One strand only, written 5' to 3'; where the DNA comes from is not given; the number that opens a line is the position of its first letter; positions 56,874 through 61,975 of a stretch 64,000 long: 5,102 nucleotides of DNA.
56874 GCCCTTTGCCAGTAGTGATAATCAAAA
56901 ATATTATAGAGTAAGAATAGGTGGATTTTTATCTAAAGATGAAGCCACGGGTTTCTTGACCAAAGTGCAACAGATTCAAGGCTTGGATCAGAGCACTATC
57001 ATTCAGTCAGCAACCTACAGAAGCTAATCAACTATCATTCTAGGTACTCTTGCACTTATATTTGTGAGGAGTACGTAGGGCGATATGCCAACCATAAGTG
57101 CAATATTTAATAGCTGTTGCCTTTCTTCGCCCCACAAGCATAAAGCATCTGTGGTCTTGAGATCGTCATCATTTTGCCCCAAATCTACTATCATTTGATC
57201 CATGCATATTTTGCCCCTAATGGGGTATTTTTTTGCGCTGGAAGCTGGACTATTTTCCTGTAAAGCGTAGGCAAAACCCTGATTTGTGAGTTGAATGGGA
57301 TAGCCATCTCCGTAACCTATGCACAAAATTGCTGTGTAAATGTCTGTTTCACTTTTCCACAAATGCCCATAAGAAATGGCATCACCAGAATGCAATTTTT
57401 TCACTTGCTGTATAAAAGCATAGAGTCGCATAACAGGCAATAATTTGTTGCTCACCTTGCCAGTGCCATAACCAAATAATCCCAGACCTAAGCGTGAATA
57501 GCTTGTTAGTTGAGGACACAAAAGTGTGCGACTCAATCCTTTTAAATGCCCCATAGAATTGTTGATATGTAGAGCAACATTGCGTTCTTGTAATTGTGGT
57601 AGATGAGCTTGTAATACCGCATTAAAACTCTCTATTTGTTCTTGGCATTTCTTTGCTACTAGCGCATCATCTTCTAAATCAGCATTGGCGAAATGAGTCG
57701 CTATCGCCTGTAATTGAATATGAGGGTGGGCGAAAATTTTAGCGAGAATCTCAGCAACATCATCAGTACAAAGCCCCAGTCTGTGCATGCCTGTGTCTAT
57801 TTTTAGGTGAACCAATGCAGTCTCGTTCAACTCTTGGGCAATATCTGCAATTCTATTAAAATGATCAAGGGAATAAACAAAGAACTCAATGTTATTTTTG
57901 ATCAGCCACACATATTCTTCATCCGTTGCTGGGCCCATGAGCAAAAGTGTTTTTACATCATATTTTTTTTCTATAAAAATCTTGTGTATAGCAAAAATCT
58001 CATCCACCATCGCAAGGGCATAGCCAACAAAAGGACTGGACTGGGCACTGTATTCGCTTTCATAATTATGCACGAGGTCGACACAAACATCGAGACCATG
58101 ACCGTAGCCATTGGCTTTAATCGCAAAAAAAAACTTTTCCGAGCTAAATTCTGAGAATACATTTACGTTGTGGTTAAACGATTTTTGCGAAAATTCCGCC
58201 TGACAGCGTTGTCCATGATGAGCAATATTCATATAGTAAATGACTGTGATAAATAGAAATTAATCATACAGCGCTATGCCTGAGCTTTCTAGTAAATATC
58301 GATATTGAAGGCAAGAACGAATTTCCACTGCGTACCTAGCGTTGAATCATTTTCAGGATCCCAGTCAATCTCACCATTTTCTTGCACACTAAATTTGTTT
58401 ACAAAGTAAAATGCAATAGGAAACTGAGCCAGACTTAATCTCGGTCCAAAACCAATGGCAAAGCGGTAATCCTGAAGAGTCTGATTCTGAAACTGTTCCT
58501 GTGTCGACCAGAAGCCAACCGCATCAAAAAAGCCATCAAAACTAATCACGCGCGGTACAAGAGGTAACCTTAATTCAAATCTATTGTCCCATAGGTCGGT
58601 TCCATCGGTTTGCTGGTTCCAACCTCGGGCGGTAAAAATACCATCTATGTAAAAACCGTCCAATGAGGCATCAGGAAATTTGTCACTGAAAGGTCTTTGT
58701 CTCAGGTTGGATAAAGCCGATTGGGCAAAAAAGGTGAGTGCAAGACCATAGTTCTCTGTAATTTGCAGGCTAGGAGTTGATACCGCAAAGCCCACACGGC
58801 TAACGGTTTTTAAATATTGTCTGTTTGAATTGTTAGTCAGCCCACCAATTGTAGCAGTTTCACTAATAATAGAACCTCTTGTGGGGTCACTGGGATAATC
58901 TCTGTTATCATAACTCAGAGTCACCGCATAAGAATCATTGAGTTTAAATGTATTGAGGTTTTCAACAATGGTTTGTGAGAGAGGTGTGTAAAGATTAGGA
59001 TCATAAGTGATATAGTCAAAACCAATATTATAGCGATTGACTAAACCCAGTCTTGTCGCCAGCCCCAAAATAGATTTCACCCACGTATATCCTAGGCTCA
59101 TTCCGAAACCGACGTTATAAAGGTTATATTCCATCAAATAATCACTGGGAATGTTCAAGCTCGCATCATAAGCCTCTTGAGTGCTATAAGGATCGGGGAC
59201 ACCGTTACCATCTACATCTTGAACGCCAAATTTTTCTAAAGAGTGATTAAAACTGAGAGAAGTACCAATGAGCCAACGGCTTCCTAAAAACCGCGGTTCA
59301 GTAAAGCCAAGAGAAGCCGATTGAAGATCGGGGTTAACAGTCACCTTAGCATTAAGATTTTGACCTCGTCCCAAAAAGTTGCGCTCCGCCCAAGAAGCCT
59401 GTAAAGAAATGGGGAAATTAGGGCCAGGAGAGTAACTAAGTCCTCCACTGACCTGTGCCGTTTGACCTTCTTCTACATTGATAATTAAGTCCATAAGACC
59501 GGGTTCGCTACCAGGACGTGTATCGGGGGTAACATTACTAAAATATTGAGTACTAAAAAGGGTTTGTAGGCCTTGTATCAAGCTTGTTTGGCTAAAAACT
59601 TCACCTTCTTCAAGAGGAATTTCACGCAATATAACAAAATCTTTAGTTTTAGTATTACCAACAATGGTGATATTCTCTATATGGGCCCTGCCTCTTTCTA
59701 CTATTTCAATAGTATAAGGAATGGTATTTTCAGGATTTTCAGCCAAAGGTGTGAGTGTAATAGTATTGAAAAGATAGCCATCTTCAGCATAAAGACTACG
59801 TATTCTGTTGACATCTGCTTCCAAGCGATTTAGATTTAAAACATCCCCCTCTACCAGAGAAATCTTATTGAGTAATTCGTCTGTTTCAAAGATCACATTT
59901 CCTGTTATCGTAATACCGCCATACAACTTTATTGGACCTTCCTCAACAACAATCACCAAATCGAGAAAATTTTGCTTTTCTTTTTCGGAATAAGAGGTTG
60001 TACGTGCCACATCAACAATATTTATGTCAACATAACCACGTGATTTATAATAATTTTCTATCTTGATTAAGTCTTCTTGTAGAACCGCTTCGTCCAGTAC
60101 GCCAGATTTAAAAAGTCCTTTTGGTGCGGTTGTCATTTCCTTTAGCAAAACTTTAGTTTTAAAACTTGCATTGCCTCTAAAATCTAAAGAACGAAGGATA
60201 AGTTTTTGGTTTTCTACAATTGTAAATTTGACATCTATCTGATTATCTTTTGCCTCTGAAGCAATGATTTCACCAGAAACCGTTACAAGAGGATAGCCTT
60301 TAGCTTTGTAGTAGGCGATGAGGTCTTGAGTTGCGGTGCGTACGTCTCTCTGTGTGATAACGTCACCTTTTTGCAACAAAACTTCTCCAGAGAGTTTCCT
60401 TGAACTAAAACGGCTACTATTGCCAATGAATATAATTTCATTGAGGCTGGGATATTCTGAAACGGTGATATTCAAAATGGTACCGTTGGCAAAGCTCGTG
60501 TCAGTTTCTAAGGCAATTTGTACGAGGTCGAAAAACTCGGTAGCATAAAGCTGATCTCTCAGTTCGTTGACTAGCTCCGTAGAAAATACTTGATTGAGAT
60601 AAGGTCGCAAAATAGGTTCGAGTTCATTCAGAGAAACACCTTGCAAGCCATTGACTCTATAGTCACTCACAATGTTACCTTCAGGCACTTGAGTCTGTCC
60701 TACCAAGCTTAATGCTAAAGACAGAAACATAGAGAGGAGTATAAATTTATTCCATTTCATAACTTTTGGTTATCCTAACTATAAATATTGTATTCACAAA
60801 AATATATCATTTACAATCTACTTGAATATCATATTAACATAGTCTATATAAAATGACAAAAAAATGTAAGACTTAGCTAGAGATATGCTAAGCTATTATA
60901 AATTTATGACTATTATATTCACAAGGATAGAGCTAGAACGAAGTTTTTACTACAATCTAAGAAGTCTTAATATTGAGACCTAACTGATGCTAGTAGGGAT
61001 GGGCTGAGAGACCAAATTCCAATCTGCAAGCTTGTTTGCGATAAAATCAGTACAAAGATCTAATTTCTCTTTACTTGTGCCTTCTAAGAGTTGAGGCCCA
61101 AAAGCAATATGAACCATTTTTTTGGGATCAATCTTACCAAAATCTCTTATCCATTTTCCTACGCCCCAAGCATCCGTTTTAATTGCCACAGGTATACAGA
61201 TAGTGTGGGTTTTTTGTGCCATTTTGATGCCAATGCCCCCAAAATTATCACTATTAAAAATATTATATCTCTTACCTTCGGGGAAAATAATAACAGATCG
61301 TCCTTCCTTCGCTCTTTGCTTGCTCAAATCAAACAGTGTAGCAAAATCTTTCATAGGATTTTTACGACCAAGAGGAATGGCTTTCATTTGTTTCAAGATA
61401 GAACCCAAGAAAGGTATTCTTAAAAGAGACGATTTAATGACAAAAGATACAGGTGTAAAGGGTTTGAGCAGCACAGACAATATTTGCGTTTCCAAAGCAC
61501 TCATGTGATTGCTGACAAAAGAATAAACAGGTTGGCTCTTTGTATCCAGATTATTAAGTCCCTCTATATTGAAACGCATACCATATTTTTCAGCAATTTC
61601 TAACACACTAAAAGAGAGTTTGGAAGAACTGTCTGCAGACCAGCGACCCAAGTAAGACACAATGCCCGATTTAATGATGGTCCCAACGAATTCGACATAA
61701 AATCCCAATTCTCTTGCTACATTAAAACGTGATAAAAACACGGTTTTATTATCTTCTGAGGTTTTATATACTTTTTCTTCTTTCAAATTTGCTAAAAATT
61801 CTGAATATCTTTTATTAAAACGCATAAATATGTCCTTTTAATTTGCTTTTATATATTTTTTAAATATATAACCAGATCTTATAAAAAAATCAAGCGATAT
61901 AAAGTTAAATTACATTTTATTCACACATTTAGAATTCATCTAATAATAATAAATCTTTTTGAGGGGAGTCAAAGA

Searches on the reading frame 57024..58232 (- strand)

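Call 18: search_protein_families(library=pfam, proteins=[window:57024-58232:-], max_evalue=0.0001)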
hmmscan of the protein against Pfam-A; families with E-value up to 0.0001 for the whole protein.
window:57024-58232:- (402 aa): 2 families
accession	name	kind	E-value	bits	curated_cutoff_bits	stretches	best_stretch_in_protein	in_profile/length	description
PF01168.26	Ala_racemase_N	-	3.6e-34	118.8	24.1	1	17-255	4-218/220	Alanine racemase, N-terminal domain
PF00842.27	Ala_racemase_C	-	2.1e-28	98.9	25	1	267-399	1-126/127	Alanine racemase, C-terminal domain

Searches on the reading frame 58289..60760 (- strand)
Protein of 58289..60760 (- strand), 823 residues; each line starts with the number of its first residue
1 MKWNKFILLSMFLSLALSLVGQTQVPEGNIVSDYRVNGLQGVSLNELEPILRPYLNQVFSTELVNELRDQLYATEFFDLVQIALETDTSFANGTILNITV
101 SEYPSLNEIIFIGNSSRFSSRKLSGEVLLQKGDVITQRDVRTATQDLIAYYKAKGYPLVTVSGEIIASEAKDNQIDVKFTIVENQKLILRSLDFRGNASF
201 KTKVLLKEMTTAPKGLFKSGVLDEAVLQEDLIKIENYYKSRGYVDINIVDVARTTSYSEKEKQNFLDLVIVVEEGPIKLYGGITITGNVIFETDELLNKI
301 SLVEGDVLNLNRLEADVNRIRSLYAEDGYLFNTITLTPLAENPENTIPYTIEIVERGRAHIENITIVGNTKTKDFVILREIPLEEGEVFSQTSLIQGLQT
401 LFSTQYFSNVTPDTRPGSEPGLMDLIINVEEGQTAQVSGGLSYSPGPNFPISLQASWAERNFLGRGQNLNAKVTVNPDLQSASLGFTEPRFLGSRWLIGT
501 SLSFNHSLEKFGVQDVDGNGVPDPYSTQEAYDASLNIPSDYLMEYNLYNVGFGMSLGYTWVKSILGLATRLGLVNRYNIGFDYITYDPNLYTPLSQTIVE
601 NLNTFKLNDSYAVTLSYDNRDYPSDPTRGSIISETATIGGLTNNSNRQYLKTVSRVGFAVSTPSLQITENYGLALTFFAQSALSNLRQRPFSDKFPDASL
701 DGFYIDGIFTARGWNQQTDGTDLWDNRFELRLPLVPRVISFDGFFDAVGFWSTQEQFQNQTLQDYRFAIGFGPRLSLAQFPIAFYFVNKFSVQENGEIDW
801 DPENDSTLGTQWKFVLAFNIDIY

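Call 18: search_protein_families(library=pfam, proteins=[window:58289-60760:-], max_evalue=0.0001)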
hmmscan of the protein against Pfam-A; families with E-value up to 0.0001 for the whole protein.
window:58289-60760:- (823 aa): 3 families
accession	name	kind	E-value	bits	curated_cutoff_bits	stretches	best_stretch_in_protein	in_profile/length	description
PF07244.20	POTRA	-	1.2e-53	180.2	21.3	4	281-356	4-79/79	Surface antigen variable number repeat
PF01103.29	Omp85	-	9.9e-23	81.6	24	1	461-797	1-313/325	Omp85 superfamily domain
PF08479.16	POTRA_2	-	6.4e-10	39.2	24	0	282-337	5-60/76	POTRA domain, ShlB-type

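Call 67: find_homologous_proteins(query=window:58289-60757:-, max_evalue=1e-20)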
Query window:58289-60757:- (822 aa): 478 proteins with E <= 1e-20 among 8000 candidates; the best 120 are listed.
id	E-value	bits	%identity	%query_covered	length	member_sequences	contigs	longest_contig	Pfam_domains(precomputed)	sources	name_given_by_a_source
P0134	0.0e+0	1837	100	100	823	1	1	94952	PF08479.17,PF07244.21,PF01103.30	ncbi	-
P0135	6.5e-186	638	41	96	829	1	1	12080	PF08479.17,PF07244.21,PF01103.30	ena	-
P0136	1.5e-182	627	40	96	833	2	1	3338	PF08479.17,PF07244.21,PF01103.30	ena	-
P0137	1.6e-182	627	38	100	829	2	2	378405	PF08479.17,PF07244.21,PF01103.30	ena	-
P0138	1.3e-178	614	40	96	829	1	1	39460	PF08479.17,PF07244.21,PF01103.30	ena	-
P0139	2.5e-172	593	38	96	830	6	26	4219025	PF08479.17,PF07244.21,PF01103.30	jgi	jgi:outer membrane protein insertion porin family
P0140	7.4e-166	572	38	99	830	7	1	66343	PF08479.17,PF07244.21,PF01103.30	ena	-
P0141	2.3e-164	567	37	99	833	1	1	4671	PF08479.17,PF07244.21,PF01103.30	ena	-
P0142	2.8e-157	543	36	96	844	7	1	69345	PF08479.17,PF07244.21,PF01103.30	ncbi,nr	ncbi:MAG: outer membrane protein assembly factor BamA [Spirochaetaceae bacterium]|nr:MAG: outer memb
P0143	3.1e-153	530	36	96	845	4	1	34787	PF08479.17,PF07244.21,PF01103.30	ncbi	-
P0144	4.2e-149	516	35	97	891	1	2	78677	PF08479.17,PF07244.21,PF01103.30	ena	-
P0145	2.5e-147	510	34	99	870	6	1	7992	PF08479.17,PF07244.21,PF01103.30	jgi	-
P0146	4.1e-147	510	35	98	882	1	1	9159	PF08479.17,PF07244.21,PF01103.30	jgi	jgi:outer membrane protein insertion porin family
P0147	5.9e-147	509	34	98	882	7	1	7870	PF08479.17,PF07244.21,PF01103.30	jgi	jgi:outer membrane protein insertion porin family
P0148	5.3e-146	506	35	96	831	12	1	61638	PF08479.17,PF07244.21,PF01103.30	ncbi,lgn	-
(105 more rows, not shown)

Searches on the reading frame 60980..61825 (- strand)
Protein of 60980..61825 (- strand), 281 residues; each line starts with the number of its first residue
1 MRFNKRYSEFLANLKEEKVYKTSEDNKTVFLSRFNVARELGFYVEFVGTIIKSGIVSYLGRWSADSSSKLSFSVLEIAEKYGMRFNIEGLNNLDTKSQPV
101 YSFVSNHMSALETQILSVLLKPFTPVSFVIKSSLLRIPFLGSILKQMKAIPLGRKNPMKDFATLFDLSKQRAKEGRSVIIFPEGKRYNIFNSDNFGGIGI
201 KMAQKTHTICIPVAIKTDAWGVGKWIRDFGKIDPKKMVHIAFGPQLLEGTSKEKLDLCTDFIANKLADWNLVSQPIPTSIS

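Call 18: search_protein_families(library=pfam, proteins=[window:60980-61825:-], max_evalue=0.0001)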
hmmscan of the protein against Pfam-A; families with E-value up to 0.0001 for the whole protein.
window:60980-61825:- (281 aa): 1 family
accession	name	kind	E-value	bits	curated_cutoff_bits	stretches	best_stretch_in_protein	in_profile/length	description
PF01553.26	Acyltransferase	-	1.1e-16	61.3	23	1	85-216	2-132/132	Acyltransferase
